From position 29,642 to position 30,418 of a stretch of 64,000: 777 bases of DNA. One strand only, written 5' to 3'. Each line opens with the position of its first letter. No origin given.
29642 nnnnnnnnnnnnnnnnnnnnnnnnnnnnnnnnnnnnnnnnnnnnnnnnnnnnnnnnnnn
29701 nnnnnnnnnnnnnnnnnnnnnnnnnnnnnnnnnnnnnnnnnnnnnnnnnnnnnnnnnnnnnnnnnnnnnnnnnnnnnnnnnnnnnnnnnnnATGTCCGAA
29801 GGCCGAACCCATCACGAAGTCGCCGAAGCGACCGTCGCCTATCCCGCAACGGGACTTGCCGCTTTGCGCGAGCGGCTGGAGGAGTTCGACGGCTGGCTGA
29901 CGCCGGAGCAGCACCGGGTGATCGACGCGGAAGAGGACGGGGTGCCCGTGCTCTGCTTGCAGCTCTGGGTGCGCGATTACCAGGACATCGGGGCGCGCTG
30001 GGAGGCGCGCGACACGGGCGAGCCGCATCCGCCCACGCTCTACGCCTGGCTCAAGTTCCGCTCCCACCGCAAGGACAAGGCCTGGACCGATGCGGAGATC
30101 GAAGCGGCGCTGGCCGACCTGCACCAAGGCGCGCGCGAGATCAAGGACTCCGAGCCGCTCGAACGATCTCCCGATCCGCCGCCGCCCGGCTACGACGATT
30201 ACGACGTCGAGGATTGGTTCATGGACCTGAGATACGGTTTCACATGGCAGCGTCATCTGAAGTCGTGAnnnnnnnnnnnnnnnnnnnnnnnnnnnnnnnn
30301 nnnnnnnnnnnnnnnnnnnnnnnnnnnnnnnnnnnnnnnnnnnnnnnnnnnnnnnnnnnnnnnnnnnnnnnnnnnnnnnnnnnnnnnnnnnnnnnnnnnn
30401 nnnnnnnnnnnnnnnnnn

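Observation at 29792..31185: Tandemly duplicated 160-aa unknown gene: one copy overlaps a VapC PIN toxin, the other is solitary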

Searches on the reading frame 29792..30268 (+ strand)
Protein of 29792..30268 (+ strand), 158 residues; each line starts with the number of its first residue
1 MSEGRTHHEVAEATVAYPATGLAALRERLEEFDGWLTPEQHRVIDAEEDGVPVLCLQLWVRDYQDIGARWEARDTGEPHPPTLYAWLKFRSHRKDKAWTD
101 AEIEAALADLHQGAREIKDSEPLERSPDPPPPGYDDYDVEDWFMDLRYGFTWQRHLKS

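Call 4: search_protein_families(library=pfam, proteins=[window:29792-30268:+], max_evalue=1)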
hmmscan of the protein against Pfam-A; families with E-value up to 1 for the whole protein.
window:29792-30268:+ (158 aa): 1 family
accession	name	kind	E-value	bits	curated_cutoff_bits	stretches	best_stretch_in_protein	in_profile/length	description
PF16386.10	DUF4995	-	0.022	15.2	28.4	1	92-126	23-57/73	Domain of unknown function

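Call 5: search_protein_families(library=ncbifam, proteins=[window:29792-30268:+], max_evalue=1)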
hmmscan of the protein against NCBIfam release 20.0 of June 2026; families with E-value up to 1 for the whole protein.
window:29792-30268:+ (158 aa): 0 families

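Call 6: search_solved_structures(query=window:29792-30268:+, max_evalue=10)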
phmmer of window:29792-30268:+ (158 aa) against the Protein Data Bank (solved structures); distinct sequences matched with E-value up to 10: 3.
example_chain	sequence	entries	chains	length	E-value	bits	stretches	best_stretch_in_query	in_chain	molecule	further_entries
4j7z_A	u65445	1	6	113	0.35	14.1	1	104-142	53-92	Chaperone protein DnaJ 2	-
9dyv_A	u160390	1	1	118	0.38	13.9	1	104-142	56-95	Chaperone protein DnaJ 2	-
6psi_A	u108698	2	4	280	1.4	12.1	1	105-142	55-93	Chaperone protein DnaJ 2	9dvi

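Call 7: find_homologous_proteins(query=window:29792-30268:+)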
Query window:29792-30268:+ (158 aa): 15 proteins with E <= 0.001 among 536 candidates.
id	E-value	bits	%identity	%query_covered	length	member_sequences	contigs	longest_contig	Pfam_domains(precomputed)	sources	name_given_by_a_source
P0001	2.4e-95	335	94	97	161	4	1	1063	-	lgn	-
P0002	6.0e-94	331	94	97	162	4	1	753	-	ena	-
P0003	1.3e-82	294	85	96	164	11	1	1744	-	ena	-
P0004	1.9e-82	293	81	100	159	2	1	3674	-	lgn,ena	-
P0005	4.0e-78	279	76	100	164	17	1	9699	-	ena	-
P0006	1.1e-75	271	77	97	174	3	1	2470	-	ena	-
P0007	1.9e-75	271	75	100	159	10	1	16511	-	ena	-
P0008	1.3e-74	268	77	99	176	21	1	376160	-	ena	-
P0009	6.6e-74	266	71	100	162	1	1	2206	-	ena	-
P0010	2.0e-72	261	73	99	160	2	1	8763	-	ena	-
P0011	6.4e-70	253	73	100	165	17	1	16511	-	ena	-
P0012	1.1e-69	252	71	99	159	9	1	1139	-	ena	-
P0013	1.1e-68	249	69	100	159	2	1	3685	-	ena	-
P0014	2.0e-66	241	68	100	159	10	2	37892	-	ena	-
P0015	1.9e-36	144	80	51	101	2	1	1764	-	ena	-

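Call 9: find_encoding_contigs(protein=P0007, flank=6000, max_places=4)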
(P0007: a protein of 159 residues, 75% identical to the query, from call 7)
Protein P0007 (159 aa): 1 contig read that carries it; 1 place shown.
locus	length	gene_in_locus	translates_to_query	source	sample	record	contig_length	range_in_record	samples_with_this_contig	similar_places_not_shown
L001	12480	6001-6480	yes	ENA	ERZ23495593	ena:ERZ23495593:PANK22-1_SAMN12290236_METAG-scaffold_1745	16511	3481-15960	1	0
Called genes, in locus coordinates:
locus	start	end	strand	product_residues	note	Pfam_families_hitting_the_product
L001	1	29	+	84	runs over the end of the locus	PF00550:PP-binding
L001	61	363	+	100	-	-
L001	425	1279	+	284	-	PF13489:Methyltransf_23, PF13847:Methyltransf_31, PF08241:Methyltransf_11, PF08242:Methyltransf_12, PF13649:Methyltransf_25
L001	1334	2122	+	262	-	PF12686:DUF3800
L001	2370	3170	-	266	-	PF01061:ABC2_membrane, PF12698:ABC2_membrane_3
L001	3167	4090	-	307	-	PF00005:ABC_tran, PF13304:AAA_21 (faint), PF26919:ABC-like_C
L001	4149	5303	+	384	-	PF00144:Beta-lactamase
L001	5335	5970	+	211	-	PF05685:Uma2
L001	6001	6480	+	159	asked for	-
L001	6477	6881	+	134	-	PF01850:PIN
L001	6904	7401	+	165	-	-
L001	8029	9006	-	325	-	-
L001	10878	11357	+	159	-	-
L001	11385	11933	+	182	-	-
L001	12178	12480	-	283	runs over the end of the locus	?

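Call 10: find_encoding_contigs(protein=P0008, flank=6000, max_places=4)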
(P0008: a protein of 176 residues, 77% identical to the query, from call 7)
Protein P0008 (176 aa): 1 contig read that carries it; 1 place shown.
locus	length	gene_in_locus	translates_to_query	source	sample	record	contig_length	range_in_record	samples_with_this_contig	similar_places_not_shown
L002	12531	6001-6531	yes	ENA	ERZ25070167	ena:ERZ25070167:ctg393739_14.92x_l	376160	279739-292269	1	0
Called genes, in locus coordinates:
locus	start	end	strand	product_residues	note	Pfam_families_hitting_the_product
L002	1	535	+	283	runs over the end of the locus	PF00106:adh_short, PF08659:KR (weak), PF13561:adh_short_C2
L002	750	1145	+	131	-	PF04255:DUF433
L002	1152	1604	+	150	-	PF18480:DUF5615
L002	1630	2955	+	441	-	PF07690:MFS_1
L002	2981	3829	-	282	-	-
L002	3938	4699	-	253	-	PF00106:adh_short, PF08659:KR, PF13561:adh_short_C2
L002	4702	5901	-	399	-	PF04909:Amidohydro_2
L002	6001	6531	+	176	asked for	-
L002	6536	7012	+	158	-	-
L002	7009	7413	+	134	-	PF01850:PIN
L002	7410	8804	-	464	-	-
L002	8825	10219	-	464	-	-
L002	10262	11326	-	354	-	PF02812:ELFV_dehydrog_N, PF02826:2-Hacid_dh_C (weak), PF03807:F420_oxidored (weak), PF00208:ELFV_dehydrog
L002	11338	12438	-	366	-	PF00578:AhpC-TSA, PF08534:Redoxin, PF00085:Thioredoxin (weak)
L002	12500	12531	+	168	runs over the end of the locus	PF02776:TPP_enzyme_N (weak)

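Call 13: find_related_loci(query=A2, collection=genome_contigs, flank=6000)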
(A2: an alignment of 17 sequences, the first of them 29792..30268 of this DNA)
Query A2 (158 aa) in genome_contigs; peptide patterns used: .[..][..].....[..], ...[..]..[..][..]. (x = any residue, [..] = any of these).
23 stretches matched a pattern; 1 encode a relative of the query (tblastn E <= 1e-3); 1 distinct loci.
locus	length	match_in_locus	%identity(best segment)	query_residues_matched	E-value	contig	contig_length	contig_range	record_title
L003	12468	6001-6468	79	1-155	5e-81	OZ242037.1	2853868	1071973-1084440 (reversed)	MAG: Dehalococcoidia bacterium isolate 2a7bb1ba-5d4f-497c-a9a7-d309ef017ae2 genome assembly, chromosome: 1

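Call 15: find_encoding_contigs(protein=P0014, flank=6000, max_places=4)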
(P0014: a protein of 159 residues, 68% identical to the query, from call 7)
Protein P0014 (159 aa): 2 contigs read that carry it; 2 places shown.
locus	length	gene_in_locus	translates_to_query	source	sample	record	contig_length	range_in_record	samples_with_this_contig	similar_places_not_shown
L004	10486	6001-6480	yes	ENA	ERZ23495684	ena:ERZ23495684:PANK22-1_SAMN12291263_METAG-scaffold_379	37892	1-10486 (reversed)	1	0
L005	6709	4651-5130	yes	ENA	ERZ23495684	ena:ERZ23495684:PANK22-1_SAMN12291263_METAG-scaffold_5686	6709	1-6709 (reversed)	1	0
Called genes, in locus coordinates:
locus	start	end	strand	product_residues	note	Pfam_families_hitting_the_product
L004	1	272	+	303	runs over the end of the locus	PF13489:Methyltransf_23, PF13847:Methyltransf_31, PF08241:Methyltransf_11, PF08242:Methyltransf_12, PF13649:Methyltransf_25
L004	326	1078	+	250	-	PF12686:DUF3800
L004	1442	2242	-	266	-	PF01061:ABC2_membrane, PF12698:ABC2_membrane_3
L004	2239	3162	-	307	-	PF00005:ABC_tran, PF13304:AAA_21 (faint), PF26919:ABC-like_C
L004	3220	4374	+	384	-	PF00144:Beta-lactamase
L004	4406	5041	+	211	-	PF05685:Uma2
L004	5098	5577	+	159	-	-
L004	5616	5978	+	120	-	PF01850:PIN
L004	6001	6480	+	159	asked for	-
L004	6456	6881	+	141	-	PF01850:PIN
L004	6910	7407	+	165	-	-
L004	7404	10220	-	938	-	-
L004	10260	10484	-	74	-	?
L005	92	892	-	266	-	PF01061:ABC2_membrane, PF12698:ABC2_membrane_3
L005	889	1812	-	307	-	PF00005:ABC_tran, PF13304:AAA_21 (faint), PF26919:ABC-like_C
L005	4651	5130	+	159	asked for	-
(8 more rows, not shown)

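Call 16: find_encoding_contigs(protein=P0005, flank=6000, max_places=4)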
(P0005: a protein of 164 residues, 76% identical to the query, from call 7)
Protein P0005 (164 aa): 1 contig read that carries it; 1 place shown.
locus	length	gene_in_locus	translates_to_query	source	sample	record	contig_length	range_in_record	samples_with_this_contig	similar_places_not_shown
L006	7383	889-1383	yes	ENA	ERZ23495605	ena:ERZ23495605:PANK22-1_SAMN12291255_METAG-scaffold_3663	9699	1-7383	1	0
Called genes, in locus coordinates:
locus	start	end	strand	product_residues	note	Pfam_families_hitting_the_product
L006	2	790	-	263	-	?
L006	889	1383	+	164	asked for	-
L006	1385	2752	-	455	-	-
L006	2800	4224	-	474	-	-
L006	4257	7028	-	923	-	PF00580:UvrD-helicase, PF13245:AAA_19, PF13604:AAA_30 (faint), PF13361:UvrD_C, PF13538:UvrD_C_2 (faint), PF12705:PDDEXK_1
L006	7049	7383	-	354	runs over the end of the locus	PF02812:ELFV_dehydrog_N, PF02826:2-Hacid_dh_C (weak), PF03807:F420_oxidored (faint), PF00208:ELFV_dehydrog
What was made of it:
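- One genome keeps X alone (L006, call 16).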

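Call 17: predict_structure(alignment_id=A2)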
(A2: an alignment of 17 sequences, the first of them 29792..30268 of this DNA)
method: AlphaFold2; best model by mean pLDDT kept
length: 158 residues; sequences in the alignment: 17
mean_pLDDT: 68.4   pTM: 0.59
mean pLDDT of the five models: 68.4, 67.7, 67.6, 65.8, 65.6
residues with pLDDT >= 90: 40; 70-90: 42; 50-70: 25; < 50: 51
segments of 3 or more residues with pLDDT < 50: 1-15, 123-148, 150-158
pLDDT, mean of each block of 10 residues (from residue 1): 38 53 92 67 92 89 65 77 79 92 91 73 46 46 48 40
secondary structure, 60 per line:
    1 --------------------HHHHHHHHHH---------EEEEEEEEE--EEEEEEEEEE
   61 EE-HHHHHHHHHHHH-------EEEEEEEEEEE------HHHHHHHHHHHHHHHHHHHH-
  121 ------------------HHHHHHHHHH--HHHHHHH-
elements in order: H21-30 E40-48 E51-62 H64-75 E83-93 H100-119 H139-148 H151-157

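Call 18: search_protein_representatives(alignment_id=A2)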
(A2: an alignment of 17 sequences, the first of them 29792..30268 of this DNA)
Query: 17 sequences, 159 profile positions. Proteins with E-value up to 0.001 (for the whole library): 5; up to 1e-10: 5; up to 1e-30: 2. The best 5 are listed.
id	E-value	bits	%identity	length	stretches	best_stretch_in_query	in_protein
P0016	4.9e-50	185.7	-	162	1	7-155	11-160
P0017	1.7e-39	151.5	-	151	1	2-150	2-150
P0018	9.2e-26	106.9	-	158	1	1-155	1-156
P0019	6.2e-24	100.9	-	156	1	1-150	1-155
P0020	8.5e-20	87.5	-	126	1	70-155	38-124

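Call 22: find_encoding_contigs(protein=P0018, flank=5000, max_places=3)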
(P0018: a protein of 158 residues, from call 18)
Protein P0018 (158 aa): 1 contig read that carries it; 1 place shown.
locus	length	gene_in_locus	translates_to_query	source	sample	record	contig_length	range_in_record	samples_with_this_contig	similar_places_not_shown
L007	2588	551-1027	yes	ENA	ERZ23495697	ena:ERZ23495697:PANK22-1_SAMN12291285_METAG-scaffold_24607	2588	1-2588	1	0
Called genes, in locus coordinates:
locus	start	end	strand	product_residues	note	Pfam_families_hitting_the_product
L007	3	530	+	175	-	?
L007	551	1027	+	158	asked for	-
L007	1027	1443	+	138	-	PF01850:PIN (weak)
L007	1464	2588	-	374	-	?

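Call 23: find_encoding_contigs(protein=P0016, flank=5000, max_places=3)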
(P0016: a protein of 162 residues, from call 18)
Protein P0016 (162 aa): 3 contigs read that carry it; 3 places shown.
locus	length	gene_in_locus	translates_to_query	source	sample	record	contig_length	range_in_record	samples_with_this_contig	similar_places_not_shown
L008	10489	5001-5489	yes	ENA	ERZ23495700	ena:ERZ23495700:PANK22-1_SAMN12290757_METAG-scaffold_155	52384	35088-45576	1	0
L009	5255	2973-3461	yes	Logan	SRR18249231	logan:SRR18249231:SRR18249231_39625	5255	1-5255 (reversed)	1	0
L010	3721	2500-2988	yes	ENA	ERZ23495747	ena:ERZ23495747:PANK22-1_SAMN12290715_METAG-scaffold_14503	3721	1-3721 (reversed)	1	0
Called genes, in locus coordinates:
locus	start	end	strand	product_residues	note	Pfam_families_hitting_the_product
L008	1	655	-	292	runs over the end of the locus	-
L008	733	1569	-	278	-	PF13091:PLDc_2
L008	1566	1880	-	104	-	-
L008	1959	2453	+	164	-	-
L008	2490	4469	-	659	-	PF00496:SBP_bac_5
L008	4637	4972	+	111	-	-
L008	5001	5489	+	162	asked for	-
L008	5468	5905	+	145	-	-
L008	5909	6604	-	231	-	PF12740:PETase, PF00326:Peptidase_S9 (faint), PF01738:DLH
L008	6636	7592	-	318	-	PF00106:adh_short, PF08659:KR, PF13561:adh_short_C2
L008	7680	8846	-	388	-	-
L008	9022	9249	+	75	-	PF09954:DUF2188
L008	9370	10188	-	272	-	PF13365:Trypsin_2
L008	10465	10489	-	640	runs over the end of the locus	PF01512:Complex1_51K, PF10531:SLBB, PF10589:NADH_4Fe-4S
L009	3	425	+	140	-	?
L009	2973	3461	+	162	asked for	-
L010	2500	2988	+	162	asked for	-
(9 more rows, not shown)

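Call 24: find_encoding_contigs(protein=P0017, flank=5000, max_places=3)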
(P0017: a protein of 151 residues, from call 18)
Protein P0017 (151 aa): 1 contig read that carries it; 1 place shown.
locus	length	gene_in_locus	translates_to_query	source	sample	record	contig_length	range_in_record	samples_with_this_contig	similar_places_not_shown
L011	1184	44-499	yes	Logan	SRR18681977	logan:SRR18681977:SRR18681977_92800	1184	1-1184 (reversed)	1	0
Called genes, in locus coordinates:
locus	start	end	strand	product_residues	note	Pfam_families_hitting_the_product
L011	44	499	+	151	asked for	-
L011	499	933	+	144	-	PF01850:PIN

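Call 25: find_encoding_contigs(protein=P0019, flank=5000, max_places=3)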
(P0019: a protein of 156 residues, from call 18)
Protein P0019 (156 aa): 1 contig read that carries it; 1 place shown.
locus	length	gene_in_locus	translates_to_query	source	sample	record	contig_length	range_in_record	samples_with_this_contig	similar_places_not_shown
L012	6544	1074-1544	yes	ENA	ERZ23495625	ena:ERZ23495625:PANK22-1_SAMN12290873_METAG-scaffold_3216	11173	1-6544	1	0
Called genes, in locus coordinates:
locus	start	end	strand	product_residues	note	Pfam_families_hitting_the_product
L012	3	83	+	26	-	?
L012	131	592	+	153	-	-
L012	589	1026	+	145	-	PF01850:PIN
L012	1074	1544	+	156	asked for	-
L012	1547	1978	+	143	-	PF01850:PIN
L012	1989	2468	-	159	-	PF04075:F420H2_quin_red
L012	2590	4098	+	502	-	PF00909:Ammonium_transp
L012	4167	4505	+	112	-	PF00543:P-II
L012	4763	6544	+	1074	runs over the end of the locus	PF12705:PDDEXK_1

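Call 26: fold_search(model_id=the predicted structure, library=pdb)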
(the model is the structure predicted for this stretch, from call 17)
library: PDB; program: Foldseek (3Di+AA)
matches with E <= 10: 347; with E <= 0.001: 0
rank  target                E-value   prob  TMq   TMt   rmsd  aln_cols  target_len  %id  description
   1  1jva_A                2.6e-01  0.33  0.21  0.10   9.1        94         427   12  CRYSTAL STRUCTURE OF THE VMA1-DERIVED ENDONUCLEASE BEARING THE N AND C EXTEIN PROPEPTIDES (released 2002-08-29)
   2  1jva_B                2.8e-01  0.28  0.21  0.10   7.3        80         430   14  CRYSTAL STRUCTURE OF THE VMA1-DERIVED ENDONUCLEASE BEARING THE N AND C EXTEIN PROPEPTIDES (released 2002-08-29)
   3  1gpp                  3.0e-01  0.30  0.22  0.17   6.9        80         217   14  Crystal structure of the S.cerevisiae Homing Endonuclease PI-SceI Domain I (released 2002-09-19)
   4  1um2_B                3.5e-01  0.23  0.20  0.10   7.4        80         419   14  Crystal Structure of the Vma1-Derived Endonuclease with the Ligated Extein Segment (released 2004-09-22)
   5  4oqd_B                6.7e-01  0.06  0.12  0.09  15.5       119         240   18  Crystal structure of the tylM1 N,N-dimethyltransferase in complex with SAH and TDP-Qui3NMe2 (released 2014-02-26)
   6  8esd_N                8.0e-01  0.15  0.20  0.18   7.0        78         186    9  Crystal structure of COMMD7-COMMD9-COMMD5-COMMD10 tetramer (released 2023-05-24)
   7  7k72_B                8.5e-01  0.10  0.20  0.13  10.9       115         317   12  Structure of DNA ligase A from Mycobacterium tuberculosis bound to NAD (released 2020-12-02)
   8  1lwt_A                9.0e-01  0.14  0.19  0.09   6.3        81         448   12  Crystal structure of the intein homing endonuclease PI-SceI bound to its substrate DNA (Ca2+ free) (released 2002-09-27)
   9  6yfd_AA               9.0e-01  0.08  0.18  0.15   8.3        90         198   13  Virus-like particle of Beihai levi-like virus 14 (released 2020-09-02)
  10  3pfg                  9.0e-01  0.05  0.12  0.08  14.4       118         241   17  X-Ray crystal structure the N,N-dimethyltransferase TylM1 from Streptomyces fradiae in complex with SAM and dTDP-phenol (released 2010-12-15)
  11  6m82                  9.0e-01  0.04  0.12  0.09  15.7       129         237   15  Crystal structure of TylM1 Y14paF bound to SAH and dTDP-phenol (released 2019-03-13)
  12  1uil_MODEL_1_A        9.6e-01  0.08  0.15  0.19  11.8       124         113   11  Double-stranded RNA-binding motif of Hypothetical protein BAB28848 (released 2004-11-16)
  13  4wpy                  9.6e-01  0.08  0.15  0.22   9.3        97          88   12  Racemic crystal structure of Rv1738 from Mycobacterium tuberculosis (Form-II) (released 2015-03-18)
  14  6eng_B                1.0e+00  0.08  0.19  0.10  15.5       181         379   11  Crystal structure of the 43K ATPase domain of Escherichia coli gyrase B in complex with an aminocoumarin (released 2019-04-10)
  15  3pi6_D                1.1e+00  0.08  0.15  0.10  12.6        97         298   18  Crystal structure of the CFTR inhibitory factor Cif with the H177Y mutation (released 2011-09-21)
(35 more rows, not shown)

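Call 30: search_protein_families(library=padloc, proteins=[window:29792-30268:+], max_evalue=0.01)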
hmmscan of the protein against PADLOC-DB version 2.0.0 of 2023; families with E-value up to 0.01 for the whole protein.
window:29792-30268:+ (158 aa): 0 families

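Call 52: predict_structure(alignment_id=A4)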
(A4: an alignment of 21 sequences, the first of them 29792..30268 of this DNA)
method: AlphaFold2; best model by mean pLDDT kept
length: 158 residues; sequences in the alignment: 21
mean_pLDDT: 83.5   pTM: 0.68
mean pLDDT of the five models: 83.5, 83.2, 82.8, 82.3, 81.0
residues with pLDDT >= 90: 76; 70-90: 57; 50-70: 9; < 50: 16
segments of 3 or more residues with pLDDT < 50: 1-15
pLDDT, mean of each block of 10 residues (from residue 1): 41 52 94 83 96 95 91 91 93 93 95 87 74 87 89 75
secondary structure, 60 per line:
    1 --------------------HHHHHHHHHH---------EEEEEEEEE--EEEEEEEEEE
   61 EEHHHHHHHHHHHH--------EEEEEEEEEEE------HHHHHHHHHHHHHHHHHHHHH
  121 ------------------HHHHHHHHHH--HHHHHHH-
elements in order: H21-30 E40-48 E51-62 H63-74 E83-93 H100-120 H139-148 H151-157
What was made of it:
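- In the better AF2 model the C-terminal helices are placed with pLDDT 74-89 (call 52).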

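Call 54: fold_search(model_id=the predicted structure, library=pdb)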
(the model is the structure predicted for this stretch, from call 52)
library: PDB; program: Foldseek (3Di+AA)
matches with E <= 10: 536; with E <= 0.001: 0
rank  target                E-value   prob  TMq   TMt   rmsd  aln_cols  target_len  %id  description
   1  9r2r_A                1.3e-01  0.15  0.14  0.15  14.0        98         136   13  De novo designed M7 protein fold (released 2025-05-14)
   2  1jva_B                1.8e-01  0.38  0.21  0.10   6.8        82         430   13  CRYSTAL STRUCTURE OF THE VMA1-DERIVED ENDONUCLEASE BEARING THE N AND C EXTEIN PROPEPTIDES (released 2002-08-29)
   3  1jva_A                1.9e-01  0.33  0.20  0.10   7.1        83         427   13  CRYSTAL STRUCTURE OF THE VMA1-DERIVED ENDONUCLEASE BEARING THE N AND C EXTEIN PROPEPTIDES (released 2002-08-29)
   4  5g3q_A                2.0e-01  0.16  0.16  0.25  17.3       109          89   12  Crystal structure of a hypothetical domain in WNK1 (released 2017-05-31)
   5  1izn_C                2.1e-01  0.21  0.27  0.18  10.4       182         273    6  Crystal Structure of Actin Filament Capping Protein CapZ (released 2003-04-08)
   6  6zj8_H                2.4e-01  0.25  0.18  0.24  10.1        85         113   13  Structure of the PAS domain from Bordetella pertussis BvgS (released 2020-11-11)
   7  2yh6_C                2.7e-01  0.30  0.21  0.28  13.7       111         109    5  Structure of the N-terminal domain of BamC from E. coli (released 2011-05-25)
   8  1gpp                  2.7e-01  0.23  0.22  0.17  10.2       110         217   13  Crystal structure of the S.cerevisiae Homing Endonuclease PI-SceI Domain I (released 2002-09-19)
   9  1um2_B                2.9e-01  0.30  0.21  0.10   7.5        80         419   14  Crystal Structure of the Vma1-Derived Endonuclease with the Ligated Extein Segment (released 2004-09-22)
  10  7dtr                  2.9e-01  0.25  0.20  0.20   8.1        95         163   15  Structure of an AcrIF protein (released 2022-01-19)
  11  8f8q_G                3.2e-01  0.28  0.26  0.17   7.8       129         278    6  Cryo-EM structure of the CapZ-capped barbed end of F-actin (released 2023-06-07)
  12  1lwt_A                3.2e-01  0.28  0.20  0.09   7.7        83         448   13  Crystal structure of the intein homing endonuclease PI-SceI bound to its substrate DNA (Ca2+ free) (released 2002-09-27)
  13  1y8c                  3.6e-01  0.38  0.17  0.12   8.0        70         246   16  Crystal structure of a S-adenosylmethionine-dependent methyltransferase from Clostridium acetobutylicum ATCC 824 (released 2004-12-28)
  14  1izn_A                3.6e-01  0.33  0.28  0.18   7.4       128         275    6  Crystal Structure of Actin Filament Capping Protein CapZ (released 2003-04-08)
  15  1um2_A                3.6e-01  0.20  0.18  0.08   8.8        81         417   14  Crystal Structure of the Vma1-Derived Endonuclease with the Ligated Extein Segment (released 2004-09-22)
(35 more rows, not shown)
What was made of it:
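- On VapBC (type II TA, PIN toxin): Foldseek against PDB gives best E 0.13 and TM 0.3 or less (call 54).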
